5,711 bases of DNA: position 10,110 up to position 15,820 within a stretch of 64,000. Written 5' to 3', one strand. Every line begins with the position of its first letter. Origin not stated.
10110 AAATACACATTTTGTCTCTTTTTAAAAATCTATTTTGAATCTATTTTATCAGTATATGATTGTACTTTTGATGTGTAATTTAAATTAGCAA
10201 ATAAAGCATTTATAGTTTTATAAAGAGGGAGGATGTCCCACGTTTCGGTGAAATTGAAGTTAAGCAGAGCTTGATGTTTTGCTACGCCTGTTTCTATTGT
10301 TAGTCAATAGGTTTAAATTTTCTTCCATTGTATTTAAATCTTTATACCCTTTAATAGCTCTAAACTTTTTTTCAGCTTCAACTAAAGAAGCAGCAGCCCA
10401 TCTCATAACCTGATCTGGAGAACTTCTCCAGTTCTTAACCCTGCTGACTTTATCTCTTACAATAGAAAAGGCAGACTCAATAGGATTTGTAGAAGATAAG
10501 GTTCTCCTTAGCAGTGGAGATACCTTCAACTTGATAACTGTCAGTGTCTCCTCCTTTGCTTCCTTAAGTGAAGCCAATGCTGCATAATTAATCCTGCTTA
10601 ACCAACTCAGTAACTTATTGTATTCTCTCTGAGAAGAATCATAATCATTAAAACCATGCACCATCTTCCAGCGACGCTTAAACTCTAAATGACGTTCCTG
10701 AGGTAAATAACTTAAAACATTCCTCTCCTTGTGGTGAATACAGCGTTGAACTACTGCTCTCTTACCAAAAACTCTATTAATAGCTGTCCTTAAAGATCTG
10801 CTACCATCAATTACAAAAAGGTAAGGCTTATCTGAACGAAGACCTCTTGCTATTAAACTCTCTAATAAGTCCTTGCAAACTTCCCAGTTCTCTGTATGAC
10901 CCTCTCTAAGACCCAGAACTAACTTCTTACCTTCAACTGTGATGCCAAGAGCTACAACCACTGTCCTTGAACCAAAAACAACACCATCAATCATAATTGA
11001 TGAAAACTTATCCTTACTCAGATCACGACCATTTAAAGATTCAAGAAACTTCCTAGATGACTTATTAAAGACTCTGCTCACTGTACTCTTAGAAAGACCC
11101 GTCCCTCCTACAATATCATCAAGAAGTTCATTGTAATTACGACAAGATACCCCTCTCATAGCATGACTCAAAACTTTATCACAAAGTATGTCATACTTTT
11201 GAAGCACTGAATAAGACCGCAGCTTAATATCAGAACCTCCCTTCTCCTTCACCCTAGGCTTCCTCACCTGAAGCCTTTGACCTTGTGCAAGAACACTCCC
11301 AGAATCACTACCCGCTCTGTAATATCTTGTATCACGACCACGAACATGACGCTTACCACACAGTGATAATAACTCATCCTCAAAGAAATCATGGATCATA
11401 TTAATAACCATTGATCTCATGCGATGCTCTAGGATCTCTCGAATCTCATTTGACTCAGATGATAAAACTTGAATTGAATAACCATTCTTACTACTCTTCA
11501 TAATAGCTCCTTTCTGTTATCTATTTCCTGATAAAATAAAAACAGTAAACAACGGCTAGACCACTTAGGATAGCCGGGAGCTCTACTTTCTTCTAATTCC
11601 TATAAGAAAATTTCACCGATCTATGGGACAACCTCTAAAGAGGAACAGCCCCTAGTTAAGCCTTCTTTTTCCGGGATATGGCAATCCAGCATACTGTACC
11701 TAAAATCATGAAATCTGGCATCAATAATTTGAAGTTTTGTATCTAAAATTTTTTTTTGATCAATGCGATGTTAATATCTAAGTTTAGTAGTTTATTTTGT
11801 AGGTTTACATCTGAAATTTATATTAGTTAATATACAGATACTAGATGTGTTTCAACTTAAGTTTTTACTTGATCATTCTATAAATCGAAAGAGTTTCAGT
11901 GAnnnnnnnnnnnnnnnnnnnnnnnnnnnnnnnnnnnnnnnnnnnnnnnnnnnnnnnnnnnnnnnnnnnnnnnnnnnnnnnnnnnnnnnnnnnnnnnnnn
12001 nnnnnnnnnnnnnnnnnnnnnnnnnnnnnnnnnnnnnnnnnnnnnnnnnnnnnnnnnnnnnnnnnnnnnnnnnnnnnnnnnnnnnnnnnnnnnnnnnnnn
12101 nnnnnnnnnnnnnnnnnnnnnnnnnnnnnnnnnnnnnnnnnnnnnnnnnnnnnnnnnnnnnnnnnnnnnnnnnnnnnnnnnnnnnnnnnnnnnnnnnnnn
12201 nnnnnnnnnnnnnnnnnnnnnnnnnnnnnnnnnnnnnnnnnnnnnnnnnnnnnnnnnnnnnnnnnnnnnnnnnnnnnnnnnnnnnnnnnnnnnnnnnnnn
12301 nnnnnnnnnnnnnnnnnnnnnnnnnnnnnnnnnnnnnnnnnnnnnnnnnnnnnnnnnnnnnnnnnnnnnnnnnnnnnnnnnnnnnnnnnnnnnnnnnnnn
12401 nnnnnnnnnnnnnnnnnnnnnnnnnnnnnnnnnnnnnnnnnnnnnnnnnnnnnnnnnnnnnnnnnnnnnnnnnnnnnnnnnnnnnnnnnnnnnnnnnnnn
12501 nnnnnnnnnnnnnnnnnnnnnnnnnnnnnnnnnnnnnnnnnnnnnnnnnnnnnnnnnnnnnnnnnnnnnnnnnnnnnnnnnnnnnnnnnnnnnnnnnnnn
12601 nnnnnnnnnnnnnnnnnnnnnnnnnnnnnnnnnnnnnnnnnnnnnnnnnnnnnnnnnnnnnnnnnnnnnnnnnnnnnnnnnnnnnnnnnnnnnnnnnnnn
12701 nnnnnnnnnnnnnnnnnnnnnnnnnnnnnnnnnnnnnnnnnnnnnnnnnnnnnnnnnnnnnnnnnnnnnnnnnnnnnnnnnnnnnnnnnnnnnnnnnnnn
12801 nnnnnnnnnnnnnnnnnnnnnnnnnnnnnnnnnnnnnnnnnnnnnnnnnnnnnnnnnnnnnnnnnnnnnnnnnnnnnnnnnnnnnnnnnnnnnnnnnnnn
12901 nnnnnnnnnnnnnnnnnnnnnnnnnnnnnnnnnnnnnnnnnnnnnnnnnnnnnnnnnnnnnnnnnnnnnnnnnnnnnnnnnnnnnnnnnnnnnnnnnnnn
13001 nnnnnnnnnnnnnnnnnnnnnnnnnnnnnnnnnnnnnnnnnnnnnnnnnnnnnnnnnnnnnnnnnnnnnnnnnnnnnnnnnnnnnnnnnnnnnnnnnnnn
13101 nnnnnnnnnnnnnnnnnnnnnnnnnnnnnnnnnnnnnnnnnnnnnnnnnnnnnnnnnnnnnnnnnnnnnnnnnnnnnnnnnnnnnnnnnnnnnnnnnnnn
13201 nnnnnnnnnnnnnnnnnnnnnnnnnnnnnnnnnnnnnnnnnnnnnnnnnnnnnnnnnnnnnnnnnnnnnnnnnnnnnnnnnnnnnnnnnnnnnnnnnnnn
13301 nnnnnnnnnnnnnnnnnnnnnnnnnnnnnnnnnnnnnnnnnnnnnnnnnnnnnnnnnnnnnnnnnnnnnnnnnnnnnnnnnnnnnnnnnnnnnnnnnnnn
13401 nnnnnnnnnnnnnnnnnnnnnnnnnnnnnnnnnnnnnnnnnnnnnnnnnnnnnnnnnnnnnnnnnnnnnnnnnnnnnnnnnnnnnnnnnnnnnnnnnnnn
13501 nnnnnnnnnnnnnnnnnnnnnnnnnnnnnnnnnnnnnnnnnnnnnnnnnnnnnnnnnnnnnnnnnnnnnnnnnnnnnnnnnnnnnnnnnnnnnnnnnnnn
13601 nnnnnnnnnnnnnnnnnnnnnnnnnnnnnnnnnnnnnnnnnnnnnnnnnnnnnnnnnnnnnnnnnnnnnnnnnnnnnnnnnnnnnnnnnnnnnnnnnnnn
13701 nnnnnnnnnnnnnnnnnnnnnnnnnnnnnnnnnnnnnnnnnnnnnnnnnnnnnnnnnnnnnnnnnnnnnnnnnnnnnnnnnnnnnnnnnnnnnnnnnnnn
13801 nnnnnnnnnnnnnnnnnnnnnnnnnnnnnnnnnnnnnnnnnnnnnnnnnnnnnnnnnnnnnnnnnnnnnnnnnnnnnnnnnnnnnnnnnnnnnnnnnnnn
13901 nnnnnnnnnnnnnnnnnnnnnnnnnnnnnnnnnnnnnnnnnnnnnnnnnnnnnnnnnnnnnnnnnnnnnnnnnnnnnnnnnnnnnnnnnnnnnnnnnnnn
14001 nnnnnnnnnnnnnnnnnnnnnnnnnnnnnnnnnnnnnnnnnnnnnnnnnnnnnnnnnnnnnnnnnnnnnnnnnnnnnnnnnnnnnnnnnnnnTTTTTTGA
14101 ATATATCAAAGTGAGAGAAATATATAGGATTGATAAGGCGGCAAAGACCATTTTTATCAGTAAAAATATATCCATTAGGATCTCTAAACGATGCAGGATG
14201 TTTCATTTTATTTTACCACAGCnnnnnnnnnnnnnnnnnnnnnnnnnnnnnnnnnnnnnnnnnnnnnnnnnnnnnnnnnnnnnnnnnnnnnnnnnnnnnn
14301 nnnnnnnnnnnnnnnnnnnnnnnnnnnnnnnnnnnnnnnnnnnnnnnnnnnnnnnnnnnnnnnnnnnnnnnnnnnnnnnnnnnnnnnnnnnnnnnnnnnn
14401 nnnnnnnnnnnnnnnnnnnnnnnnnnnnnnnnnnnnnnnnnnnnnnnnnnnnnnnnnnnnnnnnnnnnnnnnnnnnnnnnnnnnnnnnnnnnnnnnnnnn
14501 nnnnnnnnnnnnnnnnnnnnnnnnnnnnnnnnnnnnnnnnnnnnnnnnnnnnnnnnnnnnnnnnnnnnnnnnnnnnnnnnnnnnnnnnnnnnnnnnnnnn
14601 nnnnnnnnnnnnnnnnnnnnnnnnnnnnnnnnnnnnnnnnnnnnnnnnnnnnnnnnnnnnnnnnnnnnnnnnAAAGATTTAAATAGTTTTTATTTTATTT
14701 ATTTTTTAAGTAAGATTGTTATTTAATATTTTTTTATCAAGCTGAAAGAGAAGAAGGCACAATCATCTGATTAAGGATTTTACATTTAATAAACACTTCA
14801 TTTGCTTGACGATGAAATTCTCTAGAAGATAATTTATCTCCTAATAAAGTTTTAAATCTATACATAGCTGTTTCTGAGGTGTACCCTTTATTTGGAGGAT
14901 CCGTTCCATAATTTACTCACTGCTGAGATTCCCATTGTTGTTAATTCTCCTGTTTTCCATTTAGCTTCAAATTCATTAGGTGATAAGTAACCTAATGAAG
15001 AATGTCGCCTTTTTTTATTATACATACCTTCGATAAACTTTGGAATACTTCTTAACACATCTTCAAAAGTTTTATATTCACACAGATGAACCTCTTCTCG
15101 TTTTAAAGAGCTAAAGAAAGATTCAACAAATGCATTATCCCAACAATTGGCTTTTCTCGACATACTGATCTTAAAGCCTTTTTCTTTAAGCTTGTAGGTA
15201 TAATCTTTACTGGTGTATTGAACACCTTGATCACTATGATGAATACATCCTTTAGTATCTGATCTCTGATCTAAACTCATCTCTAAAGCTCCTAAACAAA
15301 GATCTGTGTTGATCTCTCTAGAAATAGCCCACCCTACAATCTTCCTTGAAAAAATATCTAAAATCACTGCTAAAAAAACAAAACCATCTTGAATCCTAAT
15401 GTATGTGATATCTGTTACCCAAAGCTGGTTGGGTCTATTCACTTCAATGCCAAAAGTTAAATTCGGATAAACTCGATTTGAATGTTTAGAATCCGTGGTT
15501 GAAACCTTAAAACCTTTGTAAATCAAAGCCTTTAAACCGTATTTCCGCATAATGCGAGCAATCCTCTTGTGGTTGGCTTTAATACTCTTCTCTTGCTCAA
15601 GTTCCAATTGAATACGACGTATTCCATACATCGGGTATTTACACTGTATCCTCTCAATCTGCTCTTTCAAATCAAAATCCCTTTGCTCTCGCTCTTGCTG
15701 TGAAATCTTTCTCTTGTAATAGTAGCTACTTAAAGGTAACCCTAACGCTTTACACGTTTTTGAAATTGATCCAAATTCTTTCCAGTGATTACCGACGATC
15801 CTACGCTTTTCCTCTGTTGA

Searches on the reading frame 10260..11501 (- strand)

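Call 66: search_protein_families(library=pfam, proteins=[window:10260-11501:-], max_evalue=0.00001)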
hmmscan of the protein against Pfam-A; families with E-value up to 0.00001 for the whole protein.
window:10260-11501:- (413 aa): 1 family
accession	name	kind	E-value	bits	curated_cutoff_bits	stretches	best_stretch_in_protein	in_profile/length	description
PF00872.24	Transposase_mut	-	9.9e-39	133.7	21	1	16-378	14-374/379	Transposase, Mutator family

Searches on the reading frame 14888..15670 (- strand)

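Call 66: search_protein_families(library=pfam, proteins=[window:14888-15670:-], max_evalue=0.00001)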
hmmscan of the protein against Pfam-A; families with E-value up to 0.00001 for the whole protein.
window:14888-15670:- (260 aa): 4 families
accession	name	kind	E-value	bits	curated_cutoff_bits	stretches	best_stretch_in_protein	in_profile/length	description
PF00665.32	rve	-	1.6e-26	92.9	32.6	1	78-176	2-102/102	Integrase core domain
PF13276.12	HTH_21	-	4.5e-13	49.7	28.1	1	2-52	7-58/60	HTH-like domain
PF13683.12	rve_3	-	5.2e-13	49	26.5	1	165-231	2-67/67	Integrase core domain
PF13333.12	rve_2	-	1.9e-11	44.3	22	1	183-236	1-53/56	Integrase core domain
